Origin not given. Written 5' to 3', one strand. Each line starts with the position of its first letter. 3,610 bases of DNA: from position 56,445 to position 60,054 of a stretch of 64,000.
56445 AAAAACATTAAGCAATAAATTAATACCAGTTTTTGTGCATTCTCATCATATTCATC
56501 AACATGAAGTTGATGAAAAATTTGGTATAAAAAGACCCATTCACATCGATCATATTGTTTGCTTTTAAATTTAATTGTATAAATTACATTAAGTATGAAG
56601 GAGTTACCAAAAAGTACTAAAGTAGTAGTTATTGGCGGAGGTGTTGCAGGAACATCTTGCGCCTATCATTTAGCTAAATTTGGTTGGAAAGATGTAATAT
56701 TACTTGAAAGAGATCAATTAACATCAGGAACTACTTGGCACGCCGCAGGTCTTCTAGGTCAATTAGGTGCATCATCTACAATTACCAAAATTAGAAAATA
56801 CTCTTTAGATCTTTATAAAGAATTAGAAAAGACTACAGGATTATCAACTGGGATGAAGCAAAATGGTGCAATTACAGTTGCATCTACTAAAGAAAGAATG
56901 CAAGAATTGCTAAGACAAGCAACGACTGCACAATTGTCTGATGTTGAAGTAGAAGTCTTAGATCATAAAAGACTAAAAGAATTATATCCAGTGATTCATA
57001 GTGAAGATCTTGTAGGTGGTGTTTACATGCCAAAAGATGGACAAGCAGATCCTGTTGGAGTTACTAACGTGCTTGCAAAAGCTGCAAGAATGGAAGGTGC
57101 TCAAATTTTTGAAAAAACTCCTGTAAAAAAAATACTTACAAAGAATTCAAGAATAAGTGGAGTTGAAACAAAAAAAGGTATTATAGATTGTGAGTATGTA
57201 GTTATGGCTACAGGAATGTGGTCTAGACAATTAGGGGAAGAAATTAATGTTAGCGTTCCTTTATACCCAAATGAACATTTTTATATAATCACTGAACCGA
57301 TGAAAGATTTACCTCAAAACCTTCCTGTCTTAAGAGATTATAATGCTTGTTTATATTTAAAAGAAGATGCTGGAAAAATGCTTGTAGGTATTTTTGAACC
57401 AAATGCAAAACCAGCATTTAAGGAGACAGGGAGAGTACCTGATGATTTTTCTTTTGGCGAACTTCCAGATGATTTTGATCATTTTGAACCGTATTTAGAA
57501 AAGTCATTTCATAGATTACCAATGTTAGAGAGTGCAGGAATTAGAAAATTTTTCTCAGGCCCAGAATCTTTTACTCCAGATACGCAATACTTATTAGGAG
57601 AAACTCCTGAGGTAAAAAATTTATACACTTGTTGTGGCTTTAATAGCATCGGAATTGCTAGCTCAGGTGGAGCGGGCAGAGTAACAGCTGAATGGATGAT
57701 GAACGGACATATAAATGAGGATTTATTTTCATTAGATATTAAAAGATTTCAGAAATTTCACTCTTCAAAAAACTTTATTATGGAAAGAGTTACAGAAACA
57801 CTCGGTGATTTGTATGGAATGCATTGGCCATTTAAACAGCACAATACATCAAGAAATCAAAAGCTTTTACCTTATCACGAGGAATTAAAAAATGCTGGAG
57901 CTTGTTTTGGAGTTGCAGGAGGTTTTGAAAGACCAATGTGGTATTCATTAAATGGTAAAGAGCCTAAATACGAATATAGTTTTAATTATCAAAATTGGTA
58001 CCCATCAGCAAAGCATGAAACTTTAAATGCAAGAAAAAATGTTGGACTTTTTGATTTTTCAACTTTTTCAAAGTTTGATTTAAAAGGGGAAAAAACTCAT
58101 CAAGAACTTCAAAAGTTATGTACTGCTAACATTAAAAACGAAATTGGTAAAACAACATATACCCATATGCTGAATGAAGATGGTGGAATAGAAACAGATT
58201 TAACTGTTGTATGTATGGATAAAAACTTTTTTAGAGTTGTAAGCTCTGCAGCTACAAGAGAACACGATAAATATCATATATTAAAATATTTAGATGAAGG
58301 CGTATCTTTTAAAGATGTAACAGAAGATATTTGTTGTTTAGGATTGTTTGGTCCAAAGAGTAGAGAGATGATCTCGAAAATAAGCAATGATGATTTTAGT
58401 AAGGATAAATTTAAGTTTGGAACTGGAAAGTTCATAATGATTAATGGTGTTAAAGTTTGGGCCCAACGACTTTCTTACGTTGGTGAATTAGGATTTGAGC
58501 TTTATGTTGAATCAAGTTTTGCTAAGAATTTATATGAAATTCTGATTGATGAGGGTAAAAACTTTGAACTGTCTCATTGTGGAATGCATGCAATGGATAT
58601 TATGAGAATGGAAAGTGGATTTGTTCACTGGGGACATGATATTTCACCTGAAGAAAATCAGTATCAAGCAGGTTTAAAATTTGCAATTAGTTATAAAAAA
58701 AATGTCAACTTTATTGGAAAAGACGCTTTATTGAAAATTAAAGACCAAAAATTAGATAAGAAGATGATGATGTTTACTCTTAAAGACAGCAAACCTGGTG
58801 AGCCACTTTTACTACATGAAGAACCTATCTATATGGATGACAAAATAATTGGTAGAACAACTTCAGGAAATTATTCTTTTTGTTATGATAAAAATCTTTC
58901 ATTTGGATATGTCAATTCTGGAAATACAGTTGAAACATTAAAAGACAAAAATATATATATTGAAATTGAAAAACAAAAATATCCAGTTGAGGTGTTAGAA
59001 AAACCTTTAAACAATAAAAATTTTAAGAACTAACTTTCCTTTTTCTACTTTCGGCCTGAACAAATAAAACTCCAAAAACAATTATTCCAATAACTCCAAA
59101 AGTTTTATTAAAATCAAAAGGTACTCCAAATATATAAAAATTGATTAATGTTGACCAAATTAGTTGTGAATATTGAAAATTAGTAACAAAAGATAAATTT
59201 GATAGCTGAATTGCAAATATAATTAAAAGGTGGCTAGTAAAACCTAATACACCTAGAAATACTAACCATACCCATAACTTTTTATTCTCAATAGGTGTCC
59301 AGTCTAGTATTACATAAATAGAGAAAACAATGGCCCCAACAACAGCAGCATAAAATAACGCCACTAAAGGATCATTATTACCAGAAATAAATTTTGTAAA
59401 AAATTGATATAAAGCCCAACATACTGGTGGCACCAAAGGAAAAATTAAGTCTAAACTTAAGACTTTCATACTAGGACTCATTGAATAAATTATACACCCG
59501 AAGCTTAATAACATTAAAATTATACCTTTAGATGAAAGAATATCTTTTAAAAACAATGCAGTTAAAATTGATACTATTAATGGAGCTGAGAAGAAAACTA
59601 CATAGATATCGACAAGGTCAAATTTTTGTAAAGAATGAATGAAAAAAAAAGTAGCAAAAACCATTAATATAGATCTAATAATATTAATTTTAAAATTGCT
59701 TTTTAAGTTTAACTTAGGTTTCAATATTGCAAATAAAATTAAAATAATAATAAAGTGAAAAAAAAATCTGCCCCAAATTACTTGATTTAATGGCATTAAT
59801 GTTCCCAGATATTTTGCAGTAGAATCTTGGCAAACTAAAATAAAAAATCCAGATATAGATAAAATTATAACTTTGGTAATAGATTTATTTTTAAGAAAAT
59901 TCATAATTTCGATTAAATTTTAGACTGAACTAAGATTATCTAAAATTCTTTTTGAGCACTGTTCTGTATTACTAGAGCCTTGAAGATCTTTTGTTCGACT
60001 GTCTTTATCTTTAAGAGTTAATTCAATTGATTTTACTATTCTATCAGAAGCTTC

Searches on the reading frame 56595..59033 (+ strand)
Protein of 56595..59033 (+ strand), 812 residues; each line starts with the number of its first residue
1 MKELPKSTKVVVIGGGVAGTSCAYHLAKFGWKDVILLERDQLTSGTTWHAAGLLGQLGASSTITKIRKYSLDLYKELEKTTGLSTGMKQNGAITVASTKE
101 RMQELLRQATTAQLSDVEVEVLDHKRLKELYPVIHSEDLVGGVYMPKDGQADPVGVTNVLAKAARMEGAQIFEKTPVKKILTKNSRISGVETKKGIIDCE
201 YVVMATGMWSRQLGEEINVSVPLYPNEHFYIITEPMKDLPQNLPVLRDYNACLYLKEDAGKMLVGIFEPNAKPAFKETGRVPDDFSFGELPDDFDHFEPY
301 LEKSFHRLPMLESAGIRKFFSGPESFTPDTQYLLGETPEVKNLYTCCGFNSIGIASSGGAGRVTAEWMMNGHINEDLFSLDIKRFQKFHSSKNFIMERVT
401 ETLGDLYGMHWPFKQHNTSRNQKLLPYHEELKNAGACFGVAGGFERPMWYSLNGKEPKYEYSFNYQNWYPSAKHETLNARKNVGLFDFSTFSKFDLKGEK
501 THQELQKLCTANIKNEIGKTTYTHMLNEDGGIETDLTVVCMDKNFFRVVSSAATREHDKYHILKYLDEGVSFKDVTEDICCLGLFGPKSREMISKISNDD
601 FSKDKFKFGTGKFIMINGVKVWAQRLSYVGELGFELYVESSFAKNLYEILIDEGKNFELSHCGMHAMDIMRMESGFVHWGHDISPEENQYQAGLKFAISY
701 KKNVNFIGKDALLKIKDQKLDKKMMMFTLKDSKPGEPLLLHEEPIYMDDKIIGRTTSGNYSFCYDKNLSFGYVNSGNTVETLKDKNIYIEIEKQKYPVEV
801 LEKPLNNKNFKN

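Call 19: search_protein_families(library=pfam, proteins=[window:56595-59033:+], max_evalue=0.00001)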
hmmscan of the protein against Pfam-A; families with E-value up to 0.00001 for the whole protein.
window:56595-59033:+ (812 aa): 11 families
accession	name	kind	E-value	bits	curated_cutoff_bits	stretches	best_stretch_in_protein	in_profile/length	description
PF01571.26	GCV_T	-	1.1e-75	254.7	25.6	1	428-697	2-255/255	Aminomethyltransferase folate-binding domain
PF01266.30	DAO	-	5.6e-69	233.8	27.9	1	9-367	1-353/353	FAD dependent oxidoreductase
PF16350.10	FAO_M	-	1.9e-15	57.2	27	1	370-423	1-54/56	FAD dependent oxidoreductase central domain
PF08669.17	GCV_T_C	-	1.3e-13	51.1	25.9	1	722-805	1-78/80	Glycine cleavage T-protein C-terminal barrel domain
PF00890.30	FAD_binding_2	-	2e-10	40.9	20.4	1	10-213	2-208/414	FAD binding domain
PF13738.12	Pyr_redox_3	-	8.5e-10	38.8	30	0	11-43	1-33/305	Pyridine nucleotide-disulphide oxidoreductase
PF07992.20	Pyr_redox_2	-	2.2e-09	37.6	26.1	1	9-213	2-114/291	Pyridine nucleotide-disulphide oxidoreductase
PF01494.25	FAD_binding_3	-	1.9e-07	31.1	22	0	8-47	2-40/349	FAD binding domain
PF03486.20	HI0933_like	-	4e-07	30.2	50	0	146-210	103-166/244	HI0933-like protein Rossmann domain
PF01134.28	GIDA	-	5.8e-07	29.3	22.1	0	9-84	1-63/391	Glucose inhibited division protein A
PF01946.23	Thi4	-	6.2e-06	26.1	26.2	0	8-50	18-60/235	Thi4 family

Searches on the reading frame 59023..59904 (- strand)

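Call 19: search_protein_families(library=pfam, proteins=[window:59023-59904:-], max_evalue=0.00001)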
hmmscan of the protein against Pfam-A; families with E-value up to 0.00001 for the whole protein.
window:59023-59904:- (293 aa): 1 family
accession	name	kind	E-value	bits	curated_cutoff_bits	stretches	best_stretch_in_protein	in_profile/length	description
PF00892.27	EamA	-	1.2e-19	71.4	28.2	1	157-281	8-132/135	EamA-like transporter family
